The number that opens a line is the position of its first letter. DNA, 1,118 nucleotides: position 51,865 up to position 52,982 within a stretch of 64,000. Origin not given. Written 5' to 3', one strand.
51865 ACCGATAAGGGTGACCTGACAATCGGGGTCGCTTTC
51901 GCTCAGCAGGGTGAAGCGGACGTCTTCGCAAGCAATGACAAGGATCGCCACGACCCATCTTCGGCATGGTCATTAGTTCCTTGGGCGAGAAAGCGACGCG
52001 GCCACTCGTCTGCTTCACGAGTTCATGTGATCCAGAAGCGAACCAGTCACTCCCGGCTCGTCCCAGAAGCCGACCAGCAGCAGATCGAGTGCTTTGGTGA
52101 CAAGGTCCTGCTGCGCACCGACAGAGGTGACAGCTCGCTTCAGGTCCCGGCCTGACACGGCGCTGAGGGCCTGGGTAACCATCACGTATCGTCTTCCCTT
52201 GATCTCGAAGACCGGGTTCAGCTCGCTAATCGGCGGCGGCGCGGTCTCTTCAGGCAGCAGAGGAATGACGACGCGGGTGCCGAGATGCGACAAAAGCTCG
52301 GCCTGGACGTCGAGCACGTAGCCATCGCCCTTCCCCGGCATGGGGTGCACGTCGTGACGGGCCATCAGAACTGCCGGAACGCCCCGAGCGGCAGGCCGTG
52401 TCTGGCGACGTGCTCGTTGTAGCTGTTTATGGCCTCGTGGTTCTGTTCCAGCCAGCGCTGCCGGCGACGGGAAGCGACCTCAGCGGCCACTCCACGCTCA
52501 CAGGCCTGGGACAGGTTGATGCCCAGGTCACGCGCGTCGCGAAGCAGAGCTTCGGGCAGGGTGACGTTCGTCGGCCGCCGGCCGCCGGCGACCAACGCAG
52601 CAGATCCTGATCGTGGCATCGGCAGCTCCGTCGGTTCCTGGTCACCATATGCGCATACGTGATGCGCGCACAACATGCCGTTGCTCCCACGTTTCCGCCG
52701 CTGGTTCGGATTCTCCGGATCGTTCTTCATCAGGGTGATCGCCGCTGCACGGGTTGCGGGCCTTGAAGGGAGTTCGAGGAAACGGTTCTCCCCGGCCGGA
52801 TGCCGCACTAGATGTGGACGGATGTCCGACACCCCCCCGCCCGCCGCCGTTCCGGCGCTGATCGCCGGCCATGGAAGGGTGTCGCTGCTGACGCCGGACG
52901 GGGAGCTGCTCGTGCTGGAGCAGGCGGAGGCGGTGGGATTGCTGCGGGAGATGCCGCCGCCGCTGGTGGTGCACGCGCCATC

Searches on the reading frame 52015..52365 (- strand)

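Call 103: search_protein_families(library=pfam, proteins=[window:52015-52365:-], max_evalue=0.01)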
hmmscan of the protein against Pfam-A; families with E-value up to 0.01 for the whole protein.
window:52015-52365:- (116 aa): 1 family
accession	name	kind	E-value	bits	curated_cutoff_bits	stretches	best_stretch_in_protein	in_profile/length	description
PF01845.23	CcdB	-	1.5e-25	89.8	28.6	1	4-99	2-101/101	CcdB protein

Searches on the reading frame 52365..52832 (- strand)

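Call 103: search_protein_families(library=pfam, proteins=[window:52365-52832:-], max_evalue=0.01)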
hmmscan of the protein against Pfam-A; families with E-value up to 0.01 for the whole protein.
window:52365-52832:- (155 aa): 1 family
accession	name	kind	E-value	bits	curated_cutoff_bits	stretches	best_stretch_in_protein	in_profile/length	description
PF07362.18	CcdA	-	5.2e-23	81.6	22.4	1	85-155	1-71/71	Post-segregation antitoxin CcdA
